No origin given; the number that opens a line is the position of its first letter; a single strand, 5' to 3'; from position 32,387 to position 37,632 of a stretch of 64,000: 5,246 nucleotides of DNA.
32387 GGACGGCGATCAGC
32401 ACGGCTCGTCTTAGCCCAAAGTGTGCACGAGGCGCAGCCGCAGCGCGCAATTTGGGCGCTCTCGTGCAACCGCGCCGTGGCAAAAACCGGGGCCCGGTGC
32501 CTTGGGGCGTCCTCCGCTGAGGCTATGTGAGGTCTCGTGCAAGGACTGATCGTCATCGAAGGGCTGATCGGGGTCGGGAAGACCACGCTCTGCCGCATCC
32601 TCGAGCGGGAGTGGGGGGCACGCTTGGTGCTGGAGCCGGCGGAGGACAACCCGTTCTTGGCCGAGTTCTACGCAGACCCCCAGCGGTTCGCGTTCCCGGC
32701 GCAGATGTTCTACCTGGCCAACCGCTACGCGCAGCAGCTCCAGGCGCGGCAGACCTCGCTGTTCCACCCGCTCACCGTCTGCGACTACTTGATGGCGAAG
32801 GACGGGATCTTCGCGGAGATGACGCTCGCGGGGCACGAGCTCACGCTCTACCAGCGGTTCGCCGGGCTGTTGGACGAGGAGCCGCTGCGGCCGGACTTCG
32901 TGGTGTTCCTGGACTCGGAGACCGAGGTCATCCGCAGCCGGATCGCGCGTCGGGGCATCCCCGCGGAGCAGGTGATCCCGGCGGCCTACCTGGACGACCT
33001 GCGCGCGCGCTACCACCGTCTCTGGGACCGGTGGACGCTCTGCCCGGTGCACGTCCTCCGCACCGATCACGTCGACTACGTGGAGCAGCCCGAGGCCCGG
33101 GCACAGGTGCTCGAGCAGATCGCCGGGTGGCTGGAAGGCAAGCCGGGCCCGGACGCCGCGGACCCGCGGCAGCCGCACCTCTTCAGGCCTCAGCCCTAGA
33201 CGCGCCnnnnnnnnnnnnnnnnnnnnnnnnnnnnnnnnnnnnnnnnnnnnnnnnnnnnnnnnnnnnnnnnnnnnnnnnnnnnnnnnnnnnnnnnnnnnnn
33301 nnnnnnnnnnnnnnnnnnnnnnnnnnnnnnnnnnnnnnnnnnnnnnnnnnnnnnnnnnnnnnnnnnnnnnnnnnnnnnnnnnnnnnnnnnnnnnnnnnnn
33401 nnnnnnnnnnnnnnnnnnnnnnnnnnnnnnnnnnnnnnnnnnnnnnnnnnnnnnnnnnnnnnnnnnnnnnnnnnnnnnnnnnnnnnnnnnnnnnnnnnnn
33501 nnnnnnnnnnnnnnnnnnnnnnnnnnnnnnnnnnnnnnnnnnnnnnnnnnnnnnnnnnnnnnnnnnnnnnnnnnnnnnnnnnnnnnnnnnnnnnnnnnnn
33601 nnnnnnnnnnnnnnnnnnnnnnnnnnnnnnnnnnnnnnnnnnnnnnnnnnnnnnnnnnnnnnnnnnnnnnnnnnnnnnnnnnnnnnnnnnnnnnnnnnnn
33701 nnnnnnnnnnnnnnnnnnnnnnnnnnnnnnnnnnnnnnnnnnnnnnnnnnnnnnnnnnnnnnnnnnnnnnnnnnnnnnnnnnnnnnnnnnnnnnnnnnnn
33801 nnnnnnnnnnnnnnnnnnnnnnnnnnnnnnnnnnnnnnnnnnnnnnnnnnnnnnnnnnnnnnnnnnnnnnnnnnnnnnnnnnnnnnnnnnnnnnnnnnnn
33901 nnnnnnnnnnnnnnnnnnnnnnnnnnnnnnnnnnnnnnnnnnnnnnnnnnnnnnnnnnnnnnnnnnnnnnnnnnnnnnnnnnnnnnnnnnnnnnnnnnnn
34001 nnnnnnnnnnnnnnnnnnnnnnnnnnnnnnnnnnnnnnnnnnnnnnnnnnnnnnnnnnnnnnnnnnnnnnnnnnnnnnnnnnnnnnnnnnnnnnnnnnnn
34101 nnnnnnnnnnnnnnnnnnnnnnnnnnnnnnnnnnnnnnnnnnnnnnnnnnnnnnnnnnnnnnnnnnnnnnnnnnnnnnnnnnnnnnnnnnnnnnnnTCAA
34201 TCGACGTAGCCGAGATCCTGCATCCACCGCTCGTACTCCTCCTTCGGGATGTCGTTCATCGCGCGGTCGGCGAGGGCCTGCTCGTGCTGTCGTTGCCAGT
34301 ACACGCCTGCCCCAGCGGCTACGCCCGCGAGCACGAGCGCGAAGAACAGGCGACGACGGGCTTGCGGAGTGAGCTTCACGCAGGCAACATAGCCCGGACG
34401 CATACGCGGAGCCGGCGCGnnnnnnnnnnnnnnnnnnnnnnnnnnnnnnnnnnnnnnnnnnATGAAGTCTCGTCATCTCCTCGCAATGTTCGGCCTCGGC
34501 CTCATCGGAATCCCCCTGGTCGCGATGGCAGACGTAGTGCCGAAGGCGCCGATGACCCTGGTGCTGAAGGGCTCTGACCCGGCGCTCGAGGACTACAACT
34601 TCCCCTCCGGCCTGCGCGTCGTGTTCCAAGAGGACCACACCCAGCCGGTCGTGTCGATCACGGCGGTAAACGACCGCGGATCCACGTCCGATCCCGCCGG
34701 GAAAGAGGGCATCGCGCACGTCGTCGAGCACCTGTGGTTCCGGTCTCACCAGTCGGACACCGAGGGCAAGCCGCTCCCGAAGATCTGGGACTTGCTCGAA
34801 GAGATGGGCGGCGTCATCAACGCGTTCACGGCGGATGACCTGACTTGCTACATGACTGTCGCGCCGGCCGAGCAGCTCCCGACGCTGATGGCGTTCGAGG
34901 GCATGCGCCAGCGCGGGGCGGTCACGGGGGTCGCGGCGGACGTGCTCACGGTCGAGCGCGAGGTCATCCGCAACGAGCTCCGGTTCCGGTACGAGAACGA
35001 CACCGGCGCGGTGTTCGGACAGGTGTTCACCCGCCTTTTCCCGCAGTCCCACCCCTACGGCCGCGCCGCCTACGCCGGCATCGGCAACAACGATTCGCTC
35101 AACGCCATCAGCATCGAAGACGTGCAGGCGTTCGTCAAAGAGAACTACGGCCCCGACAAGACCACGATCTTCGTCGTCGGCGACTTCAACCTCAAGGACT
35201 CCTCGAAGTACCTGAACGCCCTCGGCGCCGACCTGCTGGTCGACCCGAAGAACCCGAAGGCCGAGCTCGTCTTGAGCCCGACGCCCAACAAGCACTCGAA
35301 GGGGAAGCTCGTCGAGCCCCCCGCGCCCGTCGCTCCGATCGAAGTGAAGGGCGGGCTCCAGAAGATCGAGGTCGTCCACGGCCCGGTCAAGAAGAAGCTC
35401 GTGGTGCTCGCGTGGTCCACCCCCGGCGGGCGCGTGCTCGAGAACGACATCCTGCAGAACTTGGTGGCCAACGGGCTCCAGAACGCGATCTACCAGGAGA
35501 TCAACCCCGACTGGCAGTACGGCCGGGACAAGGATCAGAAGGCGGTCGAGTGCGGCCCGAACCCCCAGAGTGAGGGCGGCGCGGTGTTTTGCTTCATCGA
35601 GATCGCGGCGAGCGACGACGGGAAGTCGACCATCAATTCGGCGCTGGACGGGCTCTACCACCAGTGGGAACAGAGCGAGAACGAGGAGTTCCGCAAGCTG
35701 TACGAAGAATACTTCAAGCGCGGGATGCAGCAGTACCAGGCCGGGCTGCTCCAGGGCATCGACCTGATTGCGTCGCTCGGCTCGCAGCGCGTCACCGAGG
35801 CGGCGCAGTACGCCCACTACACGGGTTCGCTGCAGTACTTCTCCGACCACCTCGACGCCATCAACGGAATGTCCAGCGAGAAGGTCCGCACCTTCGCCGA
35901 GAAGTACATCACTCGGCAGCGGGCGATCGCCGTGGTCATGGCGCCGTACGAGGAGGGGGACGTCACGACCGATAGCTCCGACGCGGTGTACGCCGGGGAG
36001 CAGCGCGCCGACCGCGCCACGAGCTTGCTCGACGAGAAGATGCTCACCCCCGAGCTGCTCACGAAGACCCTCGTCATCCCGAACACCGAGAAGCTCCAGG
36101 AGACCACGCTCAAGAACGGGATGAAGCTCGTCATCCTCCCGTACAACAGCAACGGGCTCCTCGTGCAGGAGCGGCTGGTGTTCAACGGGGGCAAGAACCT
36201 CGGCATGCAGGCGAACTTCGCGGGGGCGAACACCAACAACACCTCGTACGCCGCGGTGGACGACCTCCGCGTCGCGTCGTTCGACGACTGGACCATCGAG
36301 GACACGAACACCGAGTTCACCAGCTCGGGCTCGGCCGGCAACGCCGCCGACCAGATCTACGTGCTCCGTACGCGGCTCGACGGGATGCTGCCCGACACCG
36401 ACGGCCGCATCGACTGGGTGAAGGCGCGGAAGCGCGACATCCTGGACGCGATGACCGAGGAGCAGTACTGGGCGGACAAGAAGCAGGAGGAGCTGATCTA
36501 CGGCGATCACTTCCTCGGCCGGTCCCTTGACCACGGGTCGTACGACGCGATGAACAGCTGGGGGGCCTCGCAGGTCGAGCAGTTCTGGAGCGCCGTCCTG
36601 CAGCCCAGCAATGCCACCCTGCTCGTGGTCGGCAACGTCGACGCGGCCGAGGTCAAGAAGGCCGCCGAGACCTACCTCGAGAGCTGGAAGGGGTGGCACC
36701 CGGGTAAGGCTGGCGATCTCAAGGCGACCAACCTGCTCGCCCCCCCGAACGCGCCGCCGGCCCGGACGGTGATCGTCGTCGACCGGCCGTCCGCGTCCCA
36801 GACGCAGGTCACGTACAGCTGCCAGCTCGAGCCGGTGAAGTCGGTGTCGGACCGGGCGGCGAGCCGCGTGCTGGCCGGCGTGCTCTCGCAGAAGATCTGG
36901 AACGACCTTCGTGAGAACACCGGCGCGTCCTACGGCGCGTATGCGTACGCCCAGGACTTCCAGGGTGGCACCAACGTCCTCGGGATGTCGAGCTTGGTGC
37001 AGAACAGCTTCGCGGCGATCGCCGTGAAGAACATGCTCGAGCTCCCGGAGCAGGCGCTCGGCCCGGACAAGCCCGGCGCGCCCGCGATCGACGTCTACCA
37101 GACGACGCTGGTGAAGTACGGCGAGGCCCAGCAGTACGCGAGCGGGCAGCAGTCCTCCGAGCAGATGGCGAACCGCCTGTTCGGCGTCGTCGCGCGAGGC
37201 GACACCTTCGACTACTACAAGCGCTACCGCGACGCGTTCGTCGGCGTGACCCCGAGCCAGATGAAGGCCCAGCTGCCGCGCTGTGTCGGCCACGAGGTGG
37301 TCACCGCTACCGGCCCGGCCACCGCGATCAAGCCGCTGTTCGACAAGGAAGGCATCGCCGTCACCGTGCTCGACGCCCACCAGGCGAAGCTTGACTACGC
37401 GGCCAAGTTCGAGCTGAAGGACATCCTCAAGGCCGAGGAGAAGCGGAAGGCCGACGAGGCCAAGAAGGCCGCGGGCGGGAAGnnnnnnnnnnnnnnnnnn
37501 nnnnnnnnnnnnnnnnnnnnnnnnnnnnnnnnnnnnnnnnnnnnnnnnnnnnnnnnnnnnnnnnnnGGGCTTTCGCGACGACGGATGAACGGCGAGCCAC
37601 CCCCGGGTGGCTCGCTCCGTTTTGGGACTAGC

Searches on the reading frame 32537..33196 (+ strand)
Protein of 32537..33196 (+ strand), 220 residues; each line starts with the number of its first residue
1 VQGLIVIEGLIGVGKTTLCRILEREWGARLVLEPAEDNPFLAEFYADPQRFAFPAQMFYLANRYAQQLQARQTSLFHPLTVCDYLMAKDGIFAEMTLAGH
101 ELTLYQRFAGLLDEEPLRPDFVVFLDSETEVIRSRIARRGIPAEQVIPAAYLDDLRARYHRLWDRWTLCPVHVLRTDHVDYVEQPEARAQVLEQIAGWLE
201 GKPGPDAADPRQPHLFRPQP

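Call 79: search_protein_families(library=pfam, proteins=[window:32537-33196:+], max_evalue=0.00001)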
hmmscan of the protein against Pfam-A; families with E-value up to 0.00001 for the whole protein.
window:32537-33196:+ (220 aa): 3 families
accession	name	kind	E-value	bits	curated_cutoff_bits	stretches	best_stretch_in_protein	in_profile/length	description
PF01712.25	dNK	-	2.9e-36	125.6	27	1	5-196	1-199/203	Deoxynucleoside kinase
PF13238.12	AAA_18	-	1.3e-06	29.3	29.4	0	5-140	1-112/128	AAA domain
PF02223.23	Thymidylate_kin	-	3.7e-06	27.2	27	0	7-163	1-163/185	Thymidylate kinase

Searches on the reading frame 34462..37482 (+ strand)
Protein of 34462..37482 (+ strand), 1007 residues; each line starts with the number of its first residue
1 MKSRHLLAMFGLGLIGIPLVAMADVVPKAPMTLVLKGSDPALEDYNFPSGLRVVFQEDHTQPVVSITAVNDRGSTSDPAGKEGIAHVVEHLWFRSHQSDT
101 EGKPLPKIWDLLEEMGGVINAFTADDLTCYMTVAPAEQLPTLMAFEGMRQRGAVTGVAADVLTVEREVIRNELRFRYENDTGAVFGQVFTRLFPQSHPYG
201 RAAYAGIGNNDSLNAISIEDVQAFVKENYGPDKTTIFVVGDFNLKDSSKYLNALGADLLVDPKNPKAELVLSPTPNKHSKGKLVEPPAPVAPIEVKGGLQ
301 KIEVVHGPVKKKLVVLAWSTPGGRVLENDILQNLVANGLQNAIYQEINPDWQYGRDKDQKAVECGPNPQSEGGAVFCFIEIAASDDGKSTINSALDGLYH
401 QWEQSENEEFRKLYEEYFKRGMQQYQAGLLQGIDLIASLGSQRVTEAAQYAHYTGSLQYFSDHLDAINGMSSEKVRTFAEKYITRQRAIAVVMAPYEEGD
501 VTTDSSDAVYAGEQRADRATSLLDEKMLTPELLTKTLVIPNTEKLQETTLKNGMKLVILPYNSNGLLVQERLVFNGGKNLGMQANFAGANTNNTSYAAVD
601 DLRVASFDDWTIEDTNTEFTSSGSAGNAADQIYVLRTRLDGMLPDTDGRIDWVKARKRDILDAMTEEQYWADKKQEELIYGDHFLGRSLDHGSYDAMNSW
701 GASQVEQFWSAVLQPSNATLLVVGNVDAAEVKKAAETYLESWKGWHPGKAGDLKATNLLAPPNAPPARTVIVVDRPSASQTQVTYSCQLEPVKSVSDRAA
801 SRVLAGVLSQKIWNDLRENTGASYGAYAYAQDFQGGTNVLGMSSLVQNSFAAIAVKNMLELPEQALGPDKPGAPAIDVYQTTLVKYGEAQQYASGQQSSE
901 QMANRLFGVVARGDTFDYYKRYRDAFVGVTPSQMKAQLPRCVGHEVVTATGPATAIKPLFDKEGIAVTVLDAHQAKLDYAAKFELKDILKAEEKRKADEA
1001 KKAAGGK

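Call 78: search_protein_families(library=pfam, proteins=[window:34462-37482:+], max_evalue=0.00001)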
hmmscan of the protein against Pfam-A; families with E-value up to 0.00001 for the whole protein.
window:34462-37482:+ (1007 aa): 2 families
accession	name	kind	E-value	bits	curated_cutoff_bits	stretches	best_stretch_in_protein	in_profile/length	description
PF05193.26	Peptidase_M16_C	-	4.4e-28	98.8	23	2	702-860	4-159/181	Peptidase M16 inactive domain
PF00675.25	Peptidase_M16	-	3e-12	47.1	22.3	1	52-145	1-90/149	Insulinase (Peptidase family M16)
